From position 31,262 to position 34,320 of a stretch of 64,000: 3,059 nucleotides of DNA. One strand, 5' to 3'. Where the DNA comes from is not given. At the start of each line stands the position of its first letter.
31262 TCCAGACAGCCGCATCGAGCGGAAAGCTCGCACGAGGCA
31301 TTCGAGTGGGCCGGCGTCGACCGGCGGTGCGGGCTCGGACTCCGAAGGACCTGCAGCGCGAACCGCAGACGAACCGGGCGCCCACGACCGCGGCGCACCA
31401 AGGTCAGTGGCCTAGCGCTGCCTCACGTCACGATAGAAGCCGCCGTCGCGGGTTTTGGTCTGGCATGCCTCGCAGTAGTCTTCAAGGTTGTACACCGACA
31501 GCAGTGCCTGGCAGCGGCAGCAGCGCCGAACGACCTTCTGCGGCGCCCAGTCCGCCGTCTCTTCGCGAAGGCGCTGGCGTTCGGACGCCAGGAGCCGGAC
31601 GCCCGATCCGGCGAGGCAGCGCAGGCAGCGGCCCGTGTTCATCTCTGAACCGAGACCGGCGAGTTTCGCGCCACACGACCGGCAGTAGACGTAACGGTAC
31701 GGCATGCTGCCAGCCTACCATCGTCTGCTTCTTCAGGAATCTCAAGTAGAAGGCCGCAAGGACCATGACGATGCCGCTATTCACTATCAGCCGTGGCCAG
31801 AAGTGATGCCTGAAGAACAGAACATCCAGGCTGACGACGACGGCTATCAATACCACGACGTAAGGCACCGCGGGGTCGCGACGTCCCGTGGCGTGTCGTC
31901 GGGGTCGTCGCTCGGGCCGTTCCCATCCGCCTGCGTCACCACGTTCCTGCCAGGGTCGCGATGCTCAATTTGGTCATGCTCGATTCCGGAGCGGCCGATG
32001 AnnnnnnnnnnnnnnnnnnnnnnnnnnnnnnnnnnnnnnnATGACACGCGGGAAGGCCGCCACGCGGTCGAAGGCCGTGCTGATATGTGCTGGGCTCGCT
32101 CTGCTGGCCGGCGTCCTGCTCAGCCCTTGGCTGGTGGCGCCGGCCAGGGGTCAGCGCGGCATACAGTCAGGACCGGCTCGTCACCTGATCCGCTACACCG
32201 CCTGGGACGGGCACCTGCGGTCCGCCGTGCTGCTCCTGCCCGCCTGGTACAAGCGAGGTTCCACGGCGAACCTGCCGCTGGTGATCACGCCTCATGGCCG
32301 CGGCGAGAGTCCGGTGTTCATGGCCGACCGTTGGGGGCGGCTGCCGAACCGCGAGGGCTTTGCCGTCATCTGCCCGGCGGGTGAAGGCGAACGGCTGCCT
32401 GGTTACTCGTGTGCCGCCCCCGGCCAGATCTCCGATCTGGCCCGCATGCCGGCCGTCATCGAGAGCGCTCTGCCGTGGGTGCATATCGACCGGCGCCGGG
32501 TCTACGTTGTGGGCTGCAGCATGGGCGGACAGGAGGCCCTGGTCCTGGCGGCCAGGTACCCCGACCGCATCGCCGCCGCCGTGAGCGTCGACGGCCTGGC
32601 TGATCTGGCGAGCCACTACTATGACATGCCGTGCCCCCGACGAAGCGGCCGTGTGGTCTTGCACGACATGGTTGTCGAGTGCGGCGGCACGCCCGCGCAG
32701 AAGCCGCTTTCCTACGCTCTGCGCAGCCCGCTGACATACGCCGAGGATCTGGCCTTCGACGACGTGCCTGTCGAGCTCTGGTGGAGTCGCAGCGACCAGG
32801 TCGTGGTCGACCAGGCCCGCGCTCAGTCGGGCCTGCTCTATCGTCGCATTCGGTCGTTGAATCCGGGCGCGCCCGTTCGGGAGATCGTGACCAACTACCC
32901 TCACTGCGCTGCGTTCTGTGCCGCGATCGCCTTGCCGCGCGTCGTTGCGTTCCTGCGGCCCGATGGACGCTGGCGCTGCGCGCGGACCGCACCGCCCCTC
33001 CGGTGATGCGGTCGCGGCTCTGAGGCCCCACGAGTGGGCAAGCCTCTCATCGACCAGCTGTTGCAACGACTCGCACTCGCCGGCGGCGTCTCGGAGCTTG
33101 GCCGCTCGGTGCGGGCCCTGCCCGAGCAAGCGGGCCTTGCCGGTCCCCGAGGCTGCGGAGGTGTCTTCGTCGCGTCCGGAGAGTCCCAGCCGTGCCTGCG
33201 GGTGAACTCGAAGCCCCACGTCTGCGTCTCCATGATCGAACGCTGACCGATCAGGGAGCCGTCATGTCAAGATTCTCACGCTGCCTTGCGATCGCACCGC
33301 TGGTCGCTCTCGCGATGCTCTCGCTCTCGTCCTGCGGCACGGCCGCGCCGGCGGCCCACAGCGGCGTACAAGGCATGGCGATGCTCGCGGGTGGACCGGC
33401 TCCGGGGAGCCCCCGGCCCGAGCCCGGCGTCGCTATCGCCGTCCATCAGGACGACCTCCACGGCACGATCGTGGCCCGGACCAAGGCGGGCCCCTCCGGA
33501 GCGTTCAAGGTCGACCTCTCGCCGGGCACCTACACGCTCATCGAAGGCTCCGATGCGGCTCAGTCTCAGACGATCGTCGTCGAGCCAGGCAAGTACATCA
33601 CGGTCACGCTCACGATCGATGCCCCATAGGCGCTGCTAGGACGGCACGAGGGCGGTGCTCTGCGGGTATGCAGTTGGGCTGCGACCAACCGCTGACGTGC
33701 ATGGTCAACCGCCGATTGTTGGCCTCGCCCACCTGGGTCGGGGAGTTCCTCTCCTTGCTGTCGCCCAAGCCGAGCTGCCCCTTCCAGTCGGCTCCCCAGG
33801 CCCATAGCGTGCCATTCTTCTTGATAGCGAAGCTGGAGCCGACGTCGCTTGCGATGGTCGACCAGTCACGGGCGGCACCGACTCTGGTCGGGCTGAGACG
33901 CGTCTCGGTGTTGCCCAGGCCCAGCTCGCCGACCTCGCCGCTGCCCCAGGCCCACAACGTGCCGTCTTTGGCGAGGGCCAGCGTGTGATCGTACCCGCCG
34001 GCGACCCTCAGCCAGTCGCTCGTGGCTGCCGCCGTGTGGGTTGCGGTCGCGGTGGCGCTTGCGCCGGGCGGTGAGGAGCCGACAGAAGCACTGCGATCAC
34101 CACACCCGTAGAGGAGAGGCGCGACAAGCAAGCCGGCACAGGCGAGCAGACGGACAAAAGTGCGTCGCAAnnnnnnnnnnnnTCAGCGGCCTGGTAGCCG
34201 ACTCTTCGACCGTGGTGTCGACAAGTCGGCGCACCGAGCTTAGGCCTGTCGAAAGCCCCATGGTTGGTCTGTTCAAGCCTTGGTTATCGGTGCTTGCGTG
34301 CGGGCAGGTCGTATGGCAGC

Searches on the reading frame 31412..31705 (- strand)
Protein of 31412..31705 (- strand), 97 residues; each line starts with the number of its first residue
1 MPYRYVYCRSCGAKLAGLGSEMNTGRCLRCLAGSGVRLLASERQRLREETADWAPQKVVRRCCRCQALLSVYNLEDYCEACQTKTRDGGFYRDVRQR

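Call 42: search_protein_families(library=pfam, proteins=[window:31412-31705:-], max_evalue=0.01)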
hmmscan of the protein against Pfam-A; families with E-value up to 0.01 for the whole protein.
window:31412-31705:- (97 aa): 1 family
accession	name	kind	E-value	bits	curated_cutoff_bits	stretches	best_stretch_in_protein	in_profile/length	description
PF12773.13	DZR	-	0.0066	17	27.3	0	4-31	11-31/45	Double zinc ribbon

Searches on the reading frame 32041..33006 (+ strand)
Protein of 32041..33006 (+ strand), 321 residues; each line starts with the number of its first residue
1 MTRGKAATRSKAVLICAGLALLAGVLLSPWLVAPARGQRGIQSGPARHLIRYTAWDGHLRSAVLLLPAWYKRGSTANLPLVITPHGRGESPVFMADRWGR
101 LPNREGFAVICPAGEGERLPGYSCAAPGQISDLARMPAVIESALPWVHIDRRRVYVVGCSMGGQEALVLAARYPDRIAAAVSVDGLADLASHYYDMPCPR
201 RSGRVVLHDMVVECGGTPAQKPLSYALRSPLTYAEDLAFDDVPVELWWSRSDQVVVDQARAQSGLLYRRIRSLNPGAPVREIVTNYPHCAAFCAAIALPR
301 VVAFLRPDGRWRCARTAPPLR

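Call 22: search_protein_families(library=pfam, proteins=[window:32041-33006:+], max_evalue=0.01)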
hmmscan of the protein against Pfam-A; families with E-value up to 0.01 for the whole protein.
window:32041-33006:+ (321 aa): 7 families
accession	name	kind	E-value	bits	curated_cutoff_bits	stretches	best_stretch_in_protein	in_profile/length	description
PF00561.26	Abhydrolase_1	-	3.9e-10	40.2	25.8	1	79-185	1-102/245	alpha/beta hydrolase fold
PF00326.27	Peptidase_S9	-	1.4e-05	25.1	22.6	1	148-254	60-157/213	Prolyl oligopeptidase family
PF00756.26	Esterase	-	0.0002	21.7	22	1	150-197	113-154/251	Putative esterase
PF07519.17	Tannase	-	0.00042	19.7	29.8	1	152-176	118-142/490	Tannase and feruloyl esterase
PF12146.15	Hydrolase_4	-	0.00068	19.4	27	1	81-183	7-107/239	Serine aminopeptidase, S33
PF10503.15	Esterase_PHB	-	0.00096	18.9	23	1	78-185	16-130/219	Esterase PHB depolymerase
PF12697.13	Abhydrolase_6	-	0.0076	17.4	26.3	1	105-254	26-169/217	Alpha/beta hydrolase family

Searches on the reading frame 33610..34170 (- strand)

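Call 71: search_protein_families(library=pfam, proteins=[window:33610-34170:-], max_evalue=0.001)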
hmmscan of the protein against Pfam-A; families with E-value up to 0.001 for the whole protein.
window:33610-34170:- (186 aa): 3 families
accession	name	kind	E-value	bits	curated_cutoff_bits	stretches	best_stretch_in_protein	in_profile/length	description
PF25390.1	WD40_RLD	-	6.4e-24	85.4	150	1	42-156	237-352/363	RCC1-like domain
PF00415.24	RCC1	-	3.8e-20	72.6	21.7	2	69-108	1-42/50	Regulator of chromosome condensation (RCC1) repeat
PF13540.12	RCC1_2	-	2.6e-10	40.2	22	1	56-81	4-29/30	Regulator of chromosome condensation (RCC1) repeat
